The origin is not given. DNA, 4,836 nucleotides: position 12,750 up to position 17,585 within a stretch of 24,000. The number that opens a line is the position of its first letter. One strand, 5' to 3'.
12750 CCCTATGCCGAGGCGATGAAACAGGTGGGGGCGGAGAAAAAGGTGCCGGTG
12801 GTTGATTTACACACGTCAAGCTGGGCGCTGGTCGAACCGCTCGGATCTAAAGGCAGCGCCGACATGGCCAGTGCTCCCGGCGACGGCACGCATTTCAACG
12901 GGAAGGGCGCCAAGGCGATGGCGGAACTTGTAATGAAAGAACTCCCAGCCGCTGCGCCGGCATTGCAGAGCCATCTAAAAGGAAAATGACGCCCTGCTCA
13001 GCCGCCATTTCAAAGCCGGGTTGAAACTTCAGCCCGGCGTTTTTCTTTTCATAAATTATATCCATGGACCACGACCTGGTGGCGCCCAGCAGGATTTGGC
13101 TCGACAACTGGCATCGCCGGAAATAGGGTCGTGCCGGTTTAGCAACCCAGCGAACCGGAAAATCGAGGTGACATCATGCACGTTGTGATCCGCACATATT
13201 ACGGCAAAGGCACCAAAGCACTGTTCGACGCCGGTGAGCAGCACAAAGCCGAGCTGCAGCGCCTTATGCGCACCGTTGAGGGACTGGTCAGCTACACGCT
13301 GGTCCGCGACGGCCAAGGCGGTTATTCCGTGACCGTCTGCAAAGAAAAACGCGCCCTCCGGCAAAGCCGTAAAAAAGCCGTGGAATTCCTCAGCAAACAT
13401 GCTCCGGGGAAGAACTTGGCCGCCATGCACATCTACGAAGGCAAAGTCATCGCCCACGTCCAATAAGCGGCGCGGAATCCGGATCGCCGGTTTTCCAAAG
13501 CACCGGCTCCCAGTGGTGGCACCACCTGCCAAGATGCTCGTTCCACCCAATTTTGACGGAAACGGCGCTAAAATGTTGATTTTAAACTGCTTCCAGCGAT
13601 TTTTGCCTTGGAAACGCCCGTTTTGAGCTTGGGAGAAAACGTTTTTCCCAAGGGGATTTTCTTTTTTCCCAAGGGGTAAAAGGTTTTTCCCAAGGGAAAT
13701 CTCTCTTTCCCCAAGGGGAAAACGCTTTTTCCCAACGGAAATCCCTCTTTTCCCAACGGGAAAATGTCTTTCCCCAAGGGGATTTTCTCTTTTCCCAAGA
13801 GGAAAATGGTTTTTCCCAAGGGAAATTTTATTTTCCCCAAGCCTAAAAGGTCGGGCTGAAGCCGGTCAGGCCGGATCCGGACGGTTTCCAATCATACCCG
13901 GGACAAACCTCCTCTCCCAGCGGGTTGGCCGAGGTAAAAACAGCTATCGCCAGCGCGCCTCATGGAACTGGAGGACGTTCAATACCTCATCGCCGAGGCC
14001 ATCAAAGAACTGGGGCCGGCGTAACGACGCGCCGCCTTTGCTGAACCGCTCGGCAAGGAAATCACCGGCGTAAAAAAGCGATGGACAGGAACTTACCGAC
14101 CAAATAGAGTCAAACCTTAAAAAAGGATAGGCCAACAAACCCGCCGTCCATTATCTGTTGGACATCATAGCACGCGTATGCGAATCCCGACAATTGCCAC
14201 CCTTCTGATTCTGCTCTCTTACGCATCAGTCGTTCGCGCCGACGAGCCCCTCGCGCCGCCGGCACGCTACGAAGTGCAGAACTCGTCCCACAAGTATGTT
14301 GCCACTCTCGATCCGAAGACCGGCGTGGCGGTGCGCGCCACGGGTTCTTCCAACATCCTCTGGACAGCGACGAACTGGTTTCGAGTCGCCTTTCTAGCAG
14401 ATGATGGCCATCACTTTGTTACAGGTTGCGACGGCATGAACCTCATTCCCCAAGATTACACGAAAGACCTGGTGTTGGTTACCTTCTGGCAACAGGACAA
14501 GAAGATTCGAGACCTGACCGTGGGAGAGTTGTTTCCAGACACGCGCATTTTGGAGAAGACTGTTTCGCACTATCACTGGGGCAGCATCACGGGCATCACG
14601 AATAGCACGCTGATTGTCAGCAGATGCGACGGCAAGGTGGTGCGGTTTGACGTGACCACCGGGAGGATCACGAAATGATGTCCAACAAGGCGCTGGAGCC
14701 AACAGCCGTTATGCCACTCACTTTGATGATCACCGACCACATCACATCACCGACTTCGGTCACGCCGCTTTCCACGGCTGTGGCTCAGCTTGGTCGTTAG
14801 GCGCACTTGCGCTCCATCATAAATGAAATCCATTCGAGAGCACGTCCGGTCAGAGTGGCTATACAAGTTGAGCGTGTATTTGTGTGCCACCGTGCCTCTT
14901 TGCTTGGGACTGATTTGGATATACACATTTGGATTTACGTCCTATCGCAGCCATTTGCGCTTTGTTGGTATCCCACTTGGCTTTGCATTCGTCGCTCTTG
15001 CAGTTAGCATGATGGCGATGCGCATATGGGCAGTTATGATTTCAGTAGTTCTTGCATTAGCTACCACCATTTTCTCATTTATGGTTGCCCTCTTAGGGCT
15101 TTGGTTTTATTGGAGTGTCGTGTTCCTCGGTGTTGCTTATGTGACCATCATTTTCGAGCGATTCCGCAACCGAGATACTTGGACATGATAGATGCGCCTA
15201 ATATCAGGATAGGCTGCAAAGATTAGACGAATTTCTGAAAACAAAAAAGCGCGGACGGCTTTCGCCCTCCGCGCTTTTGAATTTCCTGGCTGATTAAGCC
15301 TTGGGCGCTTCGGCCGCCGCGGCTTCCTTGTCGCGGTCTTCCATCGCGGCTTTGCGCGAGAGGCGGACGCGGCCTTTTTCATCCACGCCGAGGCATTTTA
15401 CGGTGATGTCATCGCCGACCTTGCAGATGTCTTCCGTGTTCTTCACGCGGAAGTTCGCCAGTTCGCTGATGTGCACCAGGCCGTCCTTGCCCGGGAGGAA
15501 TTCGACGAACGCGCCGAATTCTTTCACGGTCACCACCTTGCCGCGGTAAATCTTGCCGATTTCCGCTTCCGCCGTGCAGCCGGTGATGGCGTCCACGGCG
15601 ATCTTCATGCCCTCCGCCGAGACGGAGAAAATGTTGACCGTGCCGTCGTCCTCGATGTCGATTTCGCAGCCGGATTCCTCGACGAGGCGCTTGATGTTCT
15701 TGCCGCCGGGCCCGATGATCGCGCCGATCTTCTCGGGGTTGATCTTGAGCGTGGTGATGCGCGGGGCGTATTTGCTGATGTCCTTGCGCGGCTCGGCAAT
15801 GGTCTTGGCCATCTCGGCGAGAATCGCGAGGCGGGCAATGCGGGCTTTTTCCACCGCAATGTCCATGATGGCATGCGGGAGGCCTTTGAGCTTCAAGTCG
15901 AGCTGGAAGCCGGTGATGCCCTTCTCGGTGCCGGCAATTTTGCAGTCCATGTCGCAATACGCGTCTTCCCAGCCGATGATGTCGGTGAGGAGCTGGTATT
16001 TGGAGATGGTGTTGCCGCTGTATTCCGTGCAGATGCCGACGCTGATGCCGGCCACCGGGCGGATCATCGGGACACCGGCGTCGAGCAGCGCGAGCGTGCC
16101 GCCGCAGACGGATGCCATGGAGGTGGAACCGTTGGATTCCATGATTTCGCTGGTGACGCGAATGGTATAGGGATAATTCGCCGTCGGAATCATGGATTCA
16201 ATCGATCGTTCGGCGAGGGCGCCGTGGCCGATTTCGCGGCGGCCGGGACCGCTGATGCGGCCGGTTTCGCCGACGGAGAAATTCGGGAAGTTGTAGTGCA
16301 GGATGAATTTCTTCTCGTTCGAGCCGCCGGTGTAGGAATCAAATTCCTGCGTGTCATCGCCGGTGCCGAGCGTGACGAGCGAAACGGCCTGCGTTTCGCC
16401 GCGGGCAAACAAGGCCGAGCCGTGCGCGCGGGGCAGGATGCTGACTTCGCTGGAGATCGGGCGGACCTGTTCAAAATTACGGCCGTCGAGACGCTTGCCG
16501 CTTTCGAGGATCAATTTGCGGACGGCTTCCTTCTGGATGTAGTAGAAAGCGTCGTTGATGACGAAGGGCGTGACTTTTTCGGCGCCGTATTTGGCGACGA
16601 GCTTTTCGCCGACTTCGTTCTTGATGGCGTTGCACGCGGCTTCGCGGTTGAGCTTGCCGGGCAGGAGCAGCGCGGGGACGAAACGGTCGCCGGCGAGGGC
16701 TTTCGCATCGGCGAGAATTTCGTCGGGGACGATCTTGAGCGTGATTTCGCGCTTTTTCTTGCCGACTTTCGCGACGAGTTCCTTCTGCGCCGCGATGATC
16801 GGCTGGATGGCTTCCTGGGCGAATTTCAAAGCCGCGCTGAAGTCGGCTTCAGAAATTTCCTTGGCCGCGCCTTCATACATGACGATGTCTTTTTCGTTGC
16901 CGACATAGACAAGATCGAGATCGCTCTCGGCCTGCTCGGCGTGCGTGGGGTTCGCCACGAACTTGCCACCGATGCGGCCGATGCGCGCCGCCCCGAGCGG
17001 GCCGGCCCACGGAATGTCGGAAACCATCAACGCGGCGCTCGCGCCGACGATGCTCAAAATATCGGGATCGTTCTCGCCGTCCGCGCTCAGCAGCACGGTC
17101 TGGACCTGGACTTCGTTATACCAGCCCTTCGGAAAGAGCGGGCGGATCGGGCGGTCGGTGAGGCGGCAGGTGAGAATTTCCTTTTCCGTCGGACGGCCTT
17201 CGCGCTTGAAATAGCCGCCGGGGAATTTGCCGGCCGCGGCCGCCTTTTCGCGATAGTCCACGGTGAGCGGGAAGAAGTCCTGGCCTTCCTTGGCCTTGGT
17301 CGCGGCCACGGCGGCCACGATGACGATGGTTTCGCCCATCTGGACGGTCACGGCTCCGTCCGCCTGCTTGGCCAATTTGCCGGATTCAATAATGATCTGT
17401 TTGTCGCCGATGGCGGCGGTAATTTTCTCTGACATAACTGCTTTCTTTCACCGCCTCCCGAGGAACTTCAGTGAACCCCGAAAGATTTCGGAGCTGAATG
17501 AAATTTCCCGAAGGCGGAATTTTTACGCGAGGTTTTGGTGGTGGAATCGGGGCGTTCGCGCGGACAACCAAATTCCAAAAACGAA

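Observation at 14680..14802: Complete integron attC-type recombination site between two orphan ORFs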

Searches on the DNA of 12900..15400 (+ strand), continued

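Call 45: search_with_rna_model(model_id=R2, sources=[window, L005], filters=off, max_evalue=5, show_alignments=3)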
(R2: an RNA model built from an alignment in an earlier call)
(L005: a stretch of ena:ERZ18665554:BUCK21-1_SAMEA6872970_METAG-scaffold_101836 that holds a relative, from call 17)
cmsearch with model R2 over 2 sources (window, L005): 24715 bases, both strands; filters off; matches with E-value up to 5: 14.
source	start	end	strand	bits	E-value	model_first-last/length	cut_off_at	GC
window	14679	14803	+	62.2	1.4e-15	1-94/94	no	0.58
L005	147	247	+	57.8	2.3e-14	1-94/94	no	0.6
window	3674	3712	-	13.1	0.091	1-94/94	no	0.62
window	14129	14164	+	11.6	0.24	1-94/94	no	0.53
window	9894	9949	+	10.5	0.48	1-94/94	no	0.73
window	4334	4417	-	9.3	1.1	1-94/94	no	0.62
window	13083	13106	-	7.8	2.8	1-94/94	no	0.62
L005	147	247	-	7.5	3.3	1-94/94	no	0.6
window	17721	17770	+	7.5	3.4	1-94/94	no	0.58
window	21734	21820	-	7.4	3.6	1-94/94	no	0.49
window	15225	15300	-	7.4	3.7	1-94/94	no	0.49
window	14679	14803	-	7.3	3.9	1-94/94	no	0.58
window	18900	18997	-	7.1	4.3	1-94/94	no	0.62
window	9146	9313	-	7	4.7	1-94/94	no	0.61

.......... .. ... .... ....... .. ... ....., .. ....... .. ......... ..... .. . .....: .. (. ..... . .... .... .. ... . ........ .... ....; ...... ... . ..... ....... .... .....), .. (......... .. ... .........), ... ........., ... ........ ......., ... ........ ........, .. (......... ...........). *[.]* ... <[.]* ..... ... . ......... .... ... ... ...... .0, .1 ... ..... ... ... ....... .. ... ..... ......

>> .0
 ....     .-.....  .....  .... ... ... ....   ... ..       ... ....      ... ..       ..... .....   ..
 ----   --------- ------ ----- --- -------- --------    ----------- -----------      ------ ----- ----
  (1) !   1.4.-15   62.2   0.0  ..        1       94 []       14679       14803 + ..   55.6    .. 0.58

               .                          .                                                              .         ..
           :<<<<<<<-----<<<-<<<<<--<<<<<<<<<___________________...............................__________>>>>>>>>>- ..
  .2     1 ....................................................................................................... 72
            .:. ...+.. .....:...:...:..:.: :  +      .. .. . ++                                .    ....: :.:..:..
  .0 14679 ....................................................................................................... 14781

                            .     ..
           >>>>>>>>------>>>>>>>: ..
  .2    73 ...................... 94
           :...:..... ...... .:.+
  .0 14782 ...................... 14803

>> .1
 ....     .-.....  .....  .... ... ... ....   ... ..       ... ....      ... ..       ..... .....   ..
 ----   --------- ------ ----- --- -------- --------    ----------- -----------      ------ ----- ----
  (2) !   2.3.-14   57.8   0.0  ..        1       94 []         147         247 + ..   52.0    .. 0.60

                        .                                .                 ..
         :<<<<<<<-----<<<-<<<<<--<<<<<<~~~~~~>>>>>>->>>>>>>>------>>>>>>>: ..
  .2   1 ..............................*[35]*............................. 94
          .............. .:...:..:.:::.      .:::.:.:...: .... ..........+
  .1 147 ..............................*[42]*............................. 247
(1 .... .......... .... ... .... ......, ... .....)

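Call 50: search_with_rna_model(model_id=R2, sources=[L091, L093, L008, L009], filters=off, max_evalue=1)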
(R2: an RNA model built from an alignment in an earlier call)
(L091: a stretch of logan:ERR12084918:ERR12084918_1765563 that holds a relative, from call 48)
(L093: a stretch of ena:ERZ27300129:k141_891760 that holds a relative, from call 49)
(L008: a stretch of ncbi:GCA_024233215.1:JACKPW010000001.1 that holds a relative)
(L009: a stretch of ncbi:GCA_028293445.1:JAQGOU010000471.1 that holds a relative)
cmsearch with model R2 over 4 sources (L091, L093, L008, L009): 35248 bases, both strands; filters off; matches with E-value up to 1: 17.
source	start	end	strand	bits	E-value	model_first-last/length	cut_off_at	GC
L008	9893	9987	+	61.7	2.7e-15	1-94/94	no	0.59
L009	3008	3105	+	58.6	1.9e-14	1-94/94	no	0.61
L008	9425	9542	+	54.4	3e-13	1-94/94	no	0.69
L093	2027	2127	+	52.6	9.5e-13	1-94/94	no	0.61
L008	10502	10596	+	52.4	1.1e-12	1-94/94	no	0.64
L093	2512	2612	+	52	1.4e-12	1-94/94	no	0.59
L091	786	880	+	50.8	3.1e-12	1-94/94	no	0.63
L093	1495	1595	+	48.2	1.7e-11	1-94/94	no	0.6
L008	13722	13844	+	44.5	1.8e-10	1-94/94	no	0.59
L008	9893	9987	-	20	0.0015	1-94/94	no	0.59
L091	252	350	+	18.7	0.0034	1-94/94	no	0.58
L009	3510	3607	+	16.1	0.019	1-94/94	no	0.56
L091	786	880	-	12.7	0.17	1-94/94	no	0.63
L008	10502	10596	-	11.2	0.43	1-94/94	no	0.64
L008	15920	15966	+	10.8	0.58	1-94/94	no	0.66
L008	2059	2076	+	10.6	0.66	1-94/94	no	0.61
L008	8826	8844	+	10.4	0.74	1-94/94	no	0.42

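Call 57: search_with_rna_model(model_id=R2, sources=[L094, L095, L096, L097, L098, L099, L100, L101, L112, L114, L118], max_evalue=1)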
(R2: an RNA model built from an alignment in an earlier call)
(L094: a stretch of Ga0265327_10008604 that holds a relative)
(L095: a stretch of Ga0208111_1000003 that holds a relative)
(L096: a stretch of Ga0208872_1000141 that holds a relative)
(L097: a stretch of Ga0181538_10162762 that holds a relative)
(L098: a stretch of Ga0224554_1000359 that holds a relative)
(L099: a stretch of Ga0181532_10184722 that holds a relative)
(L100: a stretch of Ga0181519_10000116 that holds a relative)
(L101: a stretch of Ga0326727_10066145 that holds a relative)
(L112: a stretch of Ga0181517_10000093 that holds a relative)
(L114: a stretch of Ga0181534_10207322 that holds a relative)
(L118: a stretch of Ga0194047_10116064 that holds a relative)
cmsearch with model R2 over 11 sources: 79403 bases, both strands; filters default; matches with E-value up to 1: 0.
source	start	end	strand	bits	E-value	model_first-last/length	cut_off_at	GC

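Call 73: search_with_rna_model(model_id=R2, sources=[L119, L120, L121, L122], max_evalue=0.01)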
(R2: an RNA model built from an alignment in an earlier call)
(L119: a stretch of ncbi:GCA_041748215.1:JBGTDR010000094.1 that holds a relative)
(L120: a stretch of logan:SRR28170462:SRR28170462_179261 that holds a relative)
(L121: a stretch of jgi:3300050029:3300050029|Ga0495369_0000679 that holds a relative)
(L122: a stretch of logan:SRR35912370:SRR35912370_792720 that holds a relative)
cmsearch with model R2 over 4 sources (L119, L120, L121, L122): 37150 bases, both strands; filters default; matches with E-value up to 0.01: 7.
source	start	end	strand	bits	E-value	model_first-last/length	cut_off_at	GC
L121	12231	12355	-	56.8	6.5e-14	1-94/94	no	0.58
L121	11662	11787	-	54.3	3.4e-13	1-94/94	no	0.56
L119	651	777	+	53.4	6.2e-13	1-94/94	no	0.57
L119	1269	1397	+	50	5.6e-12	1-94/94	no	0.63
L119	76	204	+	49.4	8.2e-12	1-94/94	no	0.61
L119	4413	4538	+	23.1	0.0002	1-94/94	no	0.54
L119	2360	2488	+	18.2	0.0051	1-94/94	no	0.6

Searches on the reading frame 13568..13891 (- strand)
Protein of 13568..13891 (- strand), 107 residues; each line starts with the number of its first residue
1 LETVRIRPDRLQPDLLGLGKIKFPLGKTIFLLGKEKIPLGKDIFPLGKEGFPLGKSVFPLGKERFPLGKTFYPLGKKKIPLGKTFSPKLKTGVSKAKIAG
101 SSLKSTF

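Call 8: search_protein_families(library=pfam, proteins=[window:13568-13891:-], max_evalue=0.01)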
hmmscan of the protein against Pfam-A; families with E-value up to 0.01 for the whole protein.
window:13568-13891:- (107 aa): 0 families

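Call 84: search_protein_families(library=pfam, proteins=[window:13568-13891:-], max_evalue=0.1)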
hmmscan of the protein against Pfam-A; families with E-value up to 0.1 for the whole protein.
window:13568-13891:- (107 aa): 0 families

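Call 87: search_protein_representatives(protein=window:13568-13891:-)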
Query: 107 residues. Proteins with E-value up to 0.001 (for the whole library): 360; up to 1e-10: 27; up to 1e-30: 1. The best 150 are listed.
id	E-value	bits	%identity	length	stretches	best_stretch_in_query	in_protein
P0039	2.7e-46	172.4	62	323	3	17-84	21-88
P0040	2.1e-28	114.8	72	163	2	13-80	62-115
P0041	4.9e-27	110.4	23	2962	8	18-86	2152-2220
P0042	1.7e-26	108.7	39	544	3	19-95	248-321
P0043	3.7e-25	104.4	45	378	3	22-87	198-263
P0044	2.8e-22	95.1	30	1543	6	18-89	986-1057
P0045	3.1e-21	91.7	34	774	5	14-88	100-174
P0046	4.6e-20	88.0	29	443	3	18-87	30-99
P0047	2.7e-18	82.3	34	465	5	20-87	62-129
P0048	3.5e-17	78.7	32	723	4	33-87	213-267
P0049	1.6e-15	73.4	35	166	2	15-82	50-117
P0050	1.6e-15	73.3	39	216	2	6-85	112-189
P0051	2.2e-15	72.9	52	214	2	20-85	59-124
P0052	2.0e-14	69.8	34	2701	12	35-87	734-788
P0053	4.3e-14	68.7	32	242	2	19-83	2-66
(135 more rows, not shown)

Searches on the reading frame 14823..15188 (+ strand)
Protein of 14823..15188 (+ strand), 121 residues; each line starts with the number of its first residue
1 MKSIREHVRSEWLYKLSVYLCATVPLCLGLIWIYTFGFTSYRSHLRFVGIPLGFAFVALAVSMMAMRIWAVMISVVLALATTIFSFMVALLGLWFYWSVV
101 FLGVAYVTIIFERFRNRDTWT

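Call 8: search_protein_families(library=pfam, proteins=[window:14823-15188:+], max_evalue=0.01)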
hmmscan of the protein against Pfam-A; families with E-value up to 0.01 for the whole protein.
window:14823-15188:+ (121 aa): 0 families

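Call 17: find_encoding_contigs(protein=window:14823-15188:+, flank=10000, max_places=10)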
Protein window:14823-15188:+ (121 aa): 3 contigs read that carry it; 3 places shown.
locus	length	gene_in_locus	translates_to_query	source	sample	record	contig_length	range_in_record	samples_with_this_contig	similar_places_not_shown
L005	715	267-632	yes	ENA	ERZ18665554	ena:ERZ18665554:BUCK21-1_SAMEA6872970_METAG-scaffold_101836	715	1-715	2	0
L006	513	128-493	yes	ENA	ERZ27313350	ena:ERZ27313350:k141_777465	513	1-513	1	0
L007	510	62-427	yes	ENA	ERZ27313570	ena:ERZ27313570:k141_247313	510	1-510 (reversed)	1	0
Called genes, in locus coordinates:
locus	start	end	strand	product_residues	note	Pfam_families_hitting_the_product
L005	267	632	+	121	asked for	-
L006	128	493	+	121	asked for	-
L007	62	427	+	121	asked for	-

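Call 47: find_homologous_proteins(query=window:14823-15188:+)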
Query window:14823-15188:+ (121 aa): 4 proteins with E <= 0.001 among 45 candidates.
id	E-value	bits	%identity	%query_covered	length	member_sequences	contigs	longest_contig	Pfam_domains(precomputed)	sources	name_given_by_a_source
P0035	2.0e-71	256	100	100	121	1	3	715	-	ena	-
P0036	1.4e-51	192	75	98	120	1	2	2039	-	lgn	-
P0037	3.0e-33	133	56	97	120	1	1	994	-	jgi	jgi:hypothetical protein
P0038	5.5e-33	132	55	97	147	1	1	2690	-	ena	-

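Call 48: find_encoding_contigs(protein=P0036, flank=5000, max_places=3)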
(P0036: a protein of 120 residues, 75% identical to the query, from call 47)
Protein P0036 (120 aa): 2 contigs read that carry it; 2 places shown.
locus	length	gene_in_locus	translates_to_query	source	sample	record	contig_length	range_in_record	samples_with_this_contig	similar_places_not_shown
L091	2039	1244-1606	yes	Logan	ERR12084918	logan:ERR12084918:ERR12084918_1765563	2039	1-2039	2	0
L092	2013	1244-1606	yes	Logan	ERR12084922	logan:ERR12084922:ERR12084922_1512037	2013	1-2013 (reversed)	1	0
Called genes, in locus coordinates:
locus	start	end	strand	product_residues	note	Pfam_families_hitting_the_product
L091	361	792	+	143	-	-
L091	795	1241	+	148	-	-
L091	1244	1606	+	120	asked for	-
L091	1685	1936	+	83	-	-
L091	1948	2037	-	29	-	?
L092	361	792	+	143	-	-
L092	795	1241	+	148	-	-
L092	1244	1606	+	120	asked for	-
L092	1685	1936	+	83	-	-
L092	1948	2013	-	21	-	?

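Call 49: find_encoding_contigs(protein=P0038, flank=5000, max_places=3)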
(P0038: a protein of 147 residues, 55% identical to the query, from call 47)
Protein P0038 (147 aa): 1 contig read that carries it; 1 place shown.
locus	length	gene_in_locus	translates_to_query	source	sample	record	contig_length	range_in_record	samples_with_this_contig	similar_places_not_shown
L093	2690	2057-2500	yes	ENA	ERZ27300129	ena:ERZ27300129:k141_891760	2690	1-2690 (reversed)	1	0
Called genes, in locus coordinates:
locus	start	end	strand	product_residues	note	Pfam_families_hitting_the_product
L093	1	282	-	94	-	?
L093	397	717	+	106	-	-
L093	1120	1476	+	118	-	-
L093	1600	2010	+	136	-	-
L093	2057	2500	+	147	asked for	-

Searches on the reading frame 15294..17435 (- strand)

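Call 8: search_protein_families(library=pfam, proteins=[window:15294-17435:-], max_evalue=0.01)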
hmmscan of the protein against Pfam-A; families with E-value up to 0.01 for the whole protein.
window:15294-17435:- (713 aa): 7 families
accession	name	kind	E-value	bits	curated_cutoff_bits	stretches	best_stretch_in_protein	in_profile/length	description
PF01138.27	RNase_PH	-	1.8e-59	200.2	25.5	2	12-142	3-130/130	3' exoribonuclease family, domain 1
PF00575.29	S1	-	4.5e-16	59.4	22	1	624-695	2-74/74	S1 RNA binding domain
PF03725.20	RNase_PH_C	-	2.5e-14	53.4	20.8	1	146-209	2-67/67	3' exoribonuclease family, domain 2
PF00013.35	KH_1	-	1.8e-12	47.2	21.5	1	561-618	2-65/66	KH domain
PF03726.19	PNPase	-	4.2e-11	43.6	24.6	1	240-320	2-81/81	Polyribonucleotide nucleotidyltransferase, RNA binding domain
PF07650.23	KH_2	-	0.00015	21.9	22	1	557-604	23-70/78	KH domain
PF22675.2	KH-I_KHDC4-BBP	-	0.00017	21.8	30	1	570-602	8-40/76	KHDC4/BBP-like, KH-domain type I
